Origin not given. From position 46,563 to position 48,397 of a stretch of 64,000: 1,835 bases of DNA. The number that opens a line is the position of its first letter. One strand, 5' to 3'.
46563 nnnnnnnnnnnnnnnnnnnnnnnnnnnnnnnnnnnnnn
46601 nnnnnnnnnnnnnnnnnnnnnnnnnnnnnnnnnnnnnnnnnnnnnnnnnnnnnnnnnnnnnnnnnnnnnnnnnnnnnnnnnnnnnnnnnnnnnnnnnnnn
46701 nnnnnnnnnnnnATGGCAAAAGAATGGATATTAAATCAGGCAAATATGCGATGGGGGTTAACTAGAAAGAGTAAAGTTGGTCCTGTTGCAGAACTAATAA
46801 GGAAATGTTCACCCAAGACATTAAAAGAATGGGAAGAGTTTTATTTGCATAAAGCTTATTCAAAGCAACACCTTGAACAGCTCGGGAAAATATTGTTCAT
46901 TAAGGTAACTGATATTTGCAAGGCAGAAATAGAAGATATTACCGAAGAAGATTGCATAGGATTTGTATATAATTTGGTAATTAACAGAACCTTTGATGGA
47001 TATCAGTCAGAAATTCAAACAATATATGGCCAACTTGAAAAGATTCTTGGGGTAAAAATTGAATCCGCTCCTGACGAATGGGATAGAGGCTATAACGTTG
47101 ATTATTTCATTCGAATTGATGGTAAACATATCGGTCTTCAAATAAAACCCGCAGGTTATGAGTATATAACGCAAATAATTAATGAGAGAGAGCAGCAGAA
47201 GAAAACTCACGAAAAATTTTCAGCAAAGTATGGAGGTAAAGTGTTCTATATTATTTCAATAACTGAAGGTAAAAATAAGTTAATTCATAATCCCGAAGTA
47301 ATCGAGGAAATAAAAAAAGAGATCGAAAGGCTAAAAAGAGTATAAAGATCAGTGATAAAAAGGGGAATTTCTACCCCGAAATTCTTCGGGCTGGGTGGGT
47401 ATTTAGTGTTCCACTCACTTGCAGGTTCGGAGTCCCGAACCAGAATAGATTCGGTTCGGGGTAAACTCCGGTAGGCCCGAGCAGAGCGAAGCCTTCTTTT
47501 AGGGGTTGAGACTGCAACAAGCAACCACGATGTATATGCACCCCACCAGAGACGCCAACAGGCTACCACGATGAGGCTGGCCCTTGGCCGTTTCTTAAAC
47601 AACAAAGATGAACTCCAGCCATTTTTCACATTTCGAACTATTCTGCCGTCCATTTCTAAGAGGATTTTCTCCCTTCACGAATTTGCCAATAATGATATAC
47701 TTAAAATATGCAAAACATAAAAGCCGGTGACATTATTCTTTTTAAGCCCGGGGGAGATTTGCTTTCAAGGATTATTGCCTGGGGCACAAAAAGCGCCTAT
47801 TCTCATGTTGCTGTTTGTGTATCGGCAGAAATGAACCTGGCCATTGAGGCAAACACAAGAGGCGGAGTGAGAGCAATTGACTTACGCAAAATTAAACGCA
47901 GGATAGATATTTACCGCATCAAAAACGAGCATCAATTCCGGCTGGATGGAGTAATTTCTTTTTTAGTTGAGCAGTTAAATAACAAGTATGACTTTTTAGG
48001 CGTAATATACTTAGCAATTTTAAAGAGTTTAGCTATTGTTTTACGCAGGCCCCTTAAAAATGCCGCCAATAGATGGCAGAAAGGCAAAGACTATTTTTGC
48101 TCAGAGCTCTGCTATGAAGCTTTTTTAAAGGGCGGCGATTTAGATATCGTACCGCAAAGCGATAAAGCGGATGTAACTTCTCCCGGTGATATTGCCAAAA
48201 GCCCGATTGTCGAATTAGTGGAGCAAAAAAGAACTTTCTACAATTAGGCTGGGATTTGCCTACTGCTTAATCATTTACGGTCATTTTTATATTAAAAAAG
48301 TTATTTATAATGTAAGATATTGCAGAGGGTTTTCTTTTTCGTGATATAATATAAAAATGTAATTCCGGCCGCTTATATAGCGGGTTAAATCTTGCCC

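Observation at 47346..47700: GC-rich, ORF-poor, hairpin-dense 350-nt block, a candidate structured RNA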

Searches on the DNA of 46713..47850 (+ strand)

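Call 4: search_rna_families(source=window, start=47150, end=47850, threshold=evalue, max_evalue=10, show_alignments=4)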
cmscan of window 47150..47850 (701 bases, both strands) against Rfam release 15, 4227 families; matches with E-value up to 10: 2.
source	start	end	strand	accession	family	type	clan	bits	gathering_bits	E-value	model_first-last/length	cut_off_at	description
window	47482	47533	+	RF01841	veev_FSE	Cis-reg; frameshift_element;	-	15.2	55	4.8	1-71/71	no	venezuelan equine encephalitis virus ribosomal frameshift element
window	47382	47453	-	RF02248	Six3os1_3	Gene; lncRNA;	-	12.2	40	1.6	1-75/75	no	Six3os1 conserved region 3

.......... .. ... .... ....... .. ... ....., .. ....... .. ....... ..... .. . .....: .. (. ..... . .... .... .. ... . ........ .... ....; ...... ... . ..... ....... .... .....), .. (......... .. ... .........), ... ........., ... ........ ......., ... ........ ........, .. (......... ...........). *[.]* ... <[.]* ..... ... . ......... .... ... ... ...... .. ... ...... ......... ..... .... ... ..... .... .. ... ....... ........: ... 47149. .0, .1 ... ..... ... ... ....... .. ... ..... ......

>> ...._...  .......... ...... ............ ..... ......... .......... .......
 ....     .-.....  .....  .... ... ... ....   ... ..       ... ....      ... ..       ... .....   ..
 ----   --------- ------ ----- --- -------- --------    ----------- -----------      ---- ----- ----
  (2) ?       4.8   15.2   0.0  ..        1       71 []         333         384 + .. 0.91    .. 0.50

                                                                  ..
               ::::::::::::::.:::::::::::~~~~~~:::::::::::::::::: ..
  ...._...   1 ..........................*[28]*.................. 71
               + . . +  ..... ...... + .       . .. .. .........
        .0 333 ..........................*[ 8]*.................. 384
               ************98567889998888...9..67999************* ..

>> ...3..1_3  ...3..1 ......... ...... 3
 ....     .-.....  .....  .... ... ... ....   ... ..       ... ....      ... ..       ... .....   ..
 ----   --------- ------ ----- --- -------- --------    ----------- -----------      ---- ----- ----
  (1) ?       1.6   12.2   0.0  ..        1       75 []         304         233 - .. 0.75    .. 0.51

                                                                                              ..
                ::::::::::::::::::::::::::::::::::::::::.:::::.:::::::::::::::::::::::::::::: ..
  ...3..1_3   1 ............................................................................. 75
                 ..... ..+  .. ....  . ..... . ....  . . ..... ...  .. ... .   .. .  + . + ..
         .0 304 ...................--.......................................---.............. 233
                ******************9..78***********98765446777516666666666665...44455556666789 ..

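Call 11: search_dna_similar(query=window:47340-47710:+, collection=phages, mode=distant, max_evalue=1)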
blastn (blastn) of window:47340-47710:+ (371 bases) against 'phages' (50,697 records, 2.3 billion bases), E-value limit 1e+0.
No match.

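Call 12: search_dna_similar(query=window:47340-47710:+, collection=plasmids, mode=distant, max_evalue=1)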
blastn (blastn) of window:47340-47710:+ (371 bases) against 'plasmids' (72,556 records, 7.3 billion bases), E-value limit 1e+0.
No match.
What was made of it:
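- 47360..47657 (.): The orphan GC-rich block itself: 298 nt, 51% GC overall, peaking at 56%. It is absent from every relative examined. No match in phage or plasmid collections (calls 11, 12).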

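Call 53: search_dna_similar(query=window:47346-47660:+, collection=ecoli_genomes, mode=distant, max_evalue=10, max_rows=10)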
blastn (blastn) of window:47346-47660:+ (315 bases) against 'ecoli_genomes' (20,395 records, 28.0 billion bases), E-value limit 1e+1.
No match.
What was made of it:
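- Tried and rejected: blastn 'distant' against phages, plasmids and E. coli genomes: nothing (calls 11, 12, 53).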

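Call 68: search_rna_families(sources=[L018, L007], threshold=gathering)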
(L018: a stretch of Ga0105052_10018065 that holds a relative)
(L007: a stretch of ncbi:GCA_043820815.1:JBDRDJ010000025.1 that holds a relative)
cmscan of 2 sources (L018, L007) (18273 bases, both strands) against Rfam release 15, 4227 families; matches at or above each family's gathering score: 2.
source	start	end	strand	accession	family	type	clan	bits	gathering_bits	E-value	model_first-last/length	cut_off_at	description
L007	2896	3067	+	RF02001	group-II-D1D4-3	Intron;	CL00102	143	32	3.5e-30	1-170/170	no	Group II catalytic intron D1-D4-3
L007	4590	4667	+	RF00029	Intron_gpII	Intron;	-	46.6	40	1.5e-06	1-77/77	no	Group II catalytic intron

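Call 75: search_rna_families(source=window, start=47352, end=47612, threshold=evalue, max_evalue=10, show_alignments=6)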
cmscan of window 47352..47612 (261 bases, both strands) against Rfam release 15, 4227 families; matches with E-value up to 10: 2.
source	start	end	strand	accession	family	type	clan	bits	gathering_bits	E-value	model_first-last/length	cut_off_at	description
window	47482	47533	+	RF01841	veev_FSE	Cis-reg; frameshift_element;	-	15.2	55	1.8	1-71/71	no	venezuelan equine encephalitis virus ribosomal frameshift element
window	47382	47453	-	RF02248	Six3os1_3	Gene; lncRNA;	-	12.2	40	0.6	1-75/75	no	Six3os1 conserved region 3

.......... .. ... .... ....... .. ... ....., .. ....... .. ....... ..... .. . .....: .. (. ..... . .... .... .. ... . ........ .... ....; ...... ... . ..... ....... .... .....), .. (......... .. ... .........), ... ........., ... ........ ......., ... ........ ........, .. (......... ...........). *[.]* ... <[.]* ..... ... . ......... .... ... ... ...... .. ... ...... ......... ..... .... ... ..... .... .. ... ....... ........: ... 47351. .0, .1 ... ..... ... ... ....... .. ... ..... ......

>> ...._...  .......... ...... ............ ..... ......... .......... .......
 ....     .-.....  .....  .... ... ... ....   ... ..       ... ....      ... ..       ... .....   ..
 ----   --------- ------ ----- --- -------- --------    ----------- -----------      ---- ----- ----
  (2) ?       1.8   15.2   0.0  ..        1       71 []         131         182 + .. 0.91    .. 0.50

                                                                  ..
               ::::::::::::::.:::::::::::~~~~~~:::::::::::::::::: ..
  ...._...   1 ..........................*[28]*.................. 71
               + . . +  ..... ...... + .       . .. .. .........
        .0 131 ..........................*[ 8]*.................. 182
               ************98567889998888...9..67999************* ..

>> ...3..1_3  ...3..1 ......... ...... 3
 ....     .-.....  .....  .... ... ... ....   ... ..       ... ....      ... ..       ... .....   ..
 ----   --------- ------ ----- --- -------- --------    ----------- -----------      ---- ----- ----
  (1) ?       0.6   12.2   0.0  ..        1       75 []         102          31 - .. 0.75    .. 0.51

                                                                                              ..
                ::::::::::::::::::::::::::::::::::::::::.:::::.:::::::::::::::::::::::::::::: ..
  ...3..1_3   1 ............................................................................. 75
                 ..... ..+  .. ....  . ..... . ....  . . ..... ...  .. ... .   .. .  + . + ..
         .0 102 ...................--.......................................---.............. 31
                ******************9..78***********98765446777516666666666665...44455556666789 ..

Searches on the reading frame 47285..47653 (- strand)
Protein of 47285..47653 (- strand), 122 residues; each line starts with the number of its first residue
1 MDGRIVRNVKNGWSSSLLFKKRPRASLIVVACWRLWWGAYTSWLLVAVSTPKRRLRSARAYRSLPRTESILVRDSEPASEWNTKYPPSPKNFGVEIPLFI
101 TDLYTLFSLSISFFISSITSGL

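Call 24: find_homologous_proteins(query=window:47285-47653:-, max_evalue=0.01)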
Query window:47285-47653:- (122 aa): 1 proteins with E <= 0.01 among 24 candidates.
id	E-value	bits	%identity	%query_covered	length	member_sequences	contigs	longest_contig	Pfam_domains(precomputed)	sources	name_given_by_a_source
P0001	1.6e-74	265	100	100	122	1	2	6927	-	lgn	-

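Call 38: search_protein_families(library=pfam, proteins=[window:47285-47653:-], max_evalue=10)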
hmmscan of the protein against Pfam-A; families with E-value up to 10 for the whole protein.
window:47285-47653:- (122 aa): 0 families

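Call 45: search_protein_representatives(protein=window:47285-47653:-)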
Query: 122 residues. Proteins with E-value up to 0.001 (for the whole library): 2; up to 1e-10: 1; up to 1e-30: 1. The best 2 are listed.
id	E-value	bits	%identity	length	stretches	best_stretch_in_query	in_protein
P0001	5.0e-75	265.4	100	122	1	1-122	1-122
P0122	2.2e-06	43.8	44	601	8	76-101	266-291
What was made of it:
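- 47285..47653 (-): Spurious antisense ORF of 122 aa. A metagenome gene caller called it as a gene, but it has no homologues. It finds only itself among 5.8e9 clustered proteins (call 24) and 1.84e9 representatives (call 45).
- On Protein-coding gene or pseudogene: The 122-aa frame was searched against 5.8e9 and 1.84e9 proteins and found only itself (calls 24, 45).
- The 122-aa frame that spans the whole block has no homologue in 5.8e9 or 1.84e9 proteins (calls 24, 45).
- Tried and rejected: It found only itself, and its protein cluster has one member (calls 24, 45).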

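Call 73: search_protein_families(library=ncbifam, proteins=[window:47285-47653:-], max_evalue=1)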
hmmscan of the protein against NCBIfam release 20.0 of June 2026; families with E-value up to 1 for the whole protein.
window:47285-47653:- (122 aa): 0 families

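Call 74: search_protein_families(library=phrogs, proteins=[window:47285-47653:-], max_evalue=1)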
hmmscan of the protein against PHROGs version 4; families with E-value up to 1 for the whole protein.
window:47285-47653:- (122 aa): 0 families

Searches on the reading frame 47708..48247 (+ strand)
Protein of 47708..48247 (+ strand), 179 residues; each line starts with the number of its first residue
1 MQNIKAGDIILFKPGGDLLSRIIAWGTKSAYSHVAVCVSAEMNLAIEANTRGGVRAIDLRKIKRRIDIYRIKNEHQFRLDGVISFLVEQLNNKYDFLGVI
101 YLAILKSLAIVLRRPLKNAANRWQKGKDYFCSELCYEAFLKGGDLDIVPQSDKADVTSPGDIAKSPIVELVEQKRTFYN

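Call 13: search_protein_families(library=pfam, proteins=[window:47708-48247:+], max_evalue=0.01)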
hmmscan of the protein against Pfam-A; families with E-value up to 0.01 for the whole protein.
window:47708-48247:+ (179 aa): 1 family
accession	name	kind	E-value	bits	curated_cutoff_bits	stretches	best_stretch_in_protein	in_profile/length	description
PF05708.18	Peptidase_C92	-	5.1e-09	36.8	27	1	4-96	2-98/166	Permuted papain-like amidase enzyme, YaeF/YiiX, C92 family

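Call 15: find_encoding_contigs(protein=window:47708-48247:+, flank=3000, max_places=10)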
Protein window:47708-48247:+ (179 aa): 2 contigs read that carry it; 1 place shown.
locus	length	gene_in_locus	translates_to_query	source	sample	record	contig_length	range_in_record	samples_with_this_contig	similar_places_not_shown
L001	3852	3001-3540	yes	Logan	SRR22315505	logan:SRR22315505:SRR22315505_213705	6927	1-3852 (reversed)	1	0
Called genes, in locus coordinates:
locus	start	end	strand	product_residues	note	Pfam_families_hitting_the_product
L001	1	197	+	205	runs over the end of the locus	-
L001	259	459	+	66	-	-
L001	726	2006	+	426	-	PF01555:N6_N4_Mtase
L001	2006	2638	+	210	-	PF09568:RE_MjaI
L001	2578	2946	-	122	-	-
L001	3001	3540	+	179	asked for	PF05708:Peptidase_C92 (weak)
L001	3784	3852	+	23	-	?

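Call 16: find_related_loci(query=window:47708-48244:+, collection=genome_contigs, flank=6000)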
Query window:47708-48244:+ (179 aa) in genome_contigs; peptide patterns used: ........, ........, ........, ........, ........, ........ (x = any residue, [..] = any of these).
76 stretches matched a pattern; 5 encode a relative of the query (tblastn E <= 1e-3); 5 distinct loci.
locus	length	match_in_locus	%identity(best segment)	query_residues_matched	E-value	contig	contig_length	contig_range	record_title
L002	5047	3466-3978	91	1-171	2e-106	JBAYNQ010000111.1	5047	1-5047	MAG: Candidatus Omnitrophota bacterium isolate SO_2016_LW1_69 scaffold27855_LW64-88_2016, whole genome shotgun sequence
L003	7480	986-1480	60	4-171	2e-64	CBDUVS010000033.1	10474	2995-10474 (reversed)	MAG TPA_asm: uncultured bacterium isolate SRR21487743_metabat2_69 genome assembly, contig: ERZ25748485.1824, whole genom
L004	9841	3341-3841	60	4-172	8e-64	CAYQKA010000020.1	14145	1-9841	MAG TPA_asm: uncultured Planctomycetia bacterium isolate SRP191223_co1_261 genome assembly, contig: NODE_4563_length_141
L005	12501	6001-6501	64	2-171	1e-67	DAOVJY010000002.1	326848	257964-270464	MAG TPA_asm: Candidatus Omnitrophota bacterium isolate CSMAG_1405 CSMAG_1405_k141_3805481_length_326848_cov_32.4474, who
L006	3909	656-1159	62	3-173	5e-62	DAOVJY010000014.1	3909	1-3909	MAG TPA_asm: Candidatus Omnitrophota bacterium isolate CSMAG_1405 CSMAG_1405_k141_4955857_length_3909_cov_35.6077, whole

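Call 52: find_homologous_proteins(query=window:47708-48247:+, max_evalue=1e-30)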
Query window:47708-48247:+ (179 aa): 313 proteins with E <= 1e-30 among 419 candidates; the best 120 are listed.
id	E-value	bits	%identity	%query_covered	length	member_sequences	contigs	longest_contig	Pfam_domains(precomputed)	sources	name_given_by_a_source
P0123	4.4e-97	341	89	96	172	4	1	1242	PF05708.19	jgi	jgi:hypothetical protein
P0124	2.2e-88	312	80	96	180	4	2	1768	PF05708.19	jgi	-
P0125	2.3e-86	306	81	94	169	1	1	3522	PF05708.19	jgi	-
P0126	1.9e-82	293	75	96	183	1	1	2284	PF05708.19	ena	-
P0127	9.9e-82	291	77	97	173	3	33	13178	PF05708.19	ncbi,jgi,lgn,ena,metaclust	metaclust:\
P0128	1.1e-81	291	76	96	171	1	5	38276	PF05708.19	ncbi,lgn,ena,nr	ncbi:MAG: hypothetical protein P9L96_04715 [Candidatus Gygaella obscura]|nr:hypothetical protein [Ca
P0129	1.9e-81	290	74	97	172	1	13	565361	PF05708.19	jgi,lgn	jgi:hypothetical protein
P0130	2.3e-81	290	75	96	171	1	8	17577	PF05708.19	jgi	-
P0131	1.4e-80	287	75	96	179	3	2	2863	PF05708.19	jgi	jgi:hypothetical protein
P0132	1.5e-79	284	72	97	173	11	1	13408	PF05708.19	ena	-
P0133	3.3e-79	283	74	96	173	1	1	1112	PF05708.19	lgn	-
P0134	8.8e-79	281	73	98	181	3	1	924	PF05708.19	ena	-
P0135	4.0e-77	276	72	96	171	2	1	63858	PF05708.19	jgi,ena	-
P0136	1.3e-74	268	79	84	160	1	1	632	PF05708.19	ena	-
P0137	5.3e-71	256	64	95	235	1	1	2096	PF05708.19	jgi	jgi:hypothetical protein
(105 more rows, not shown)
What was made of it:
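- The lineage is thinly sampled: the closest C92 relative in 5.8e9 proteins is 89% identical (call 52).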
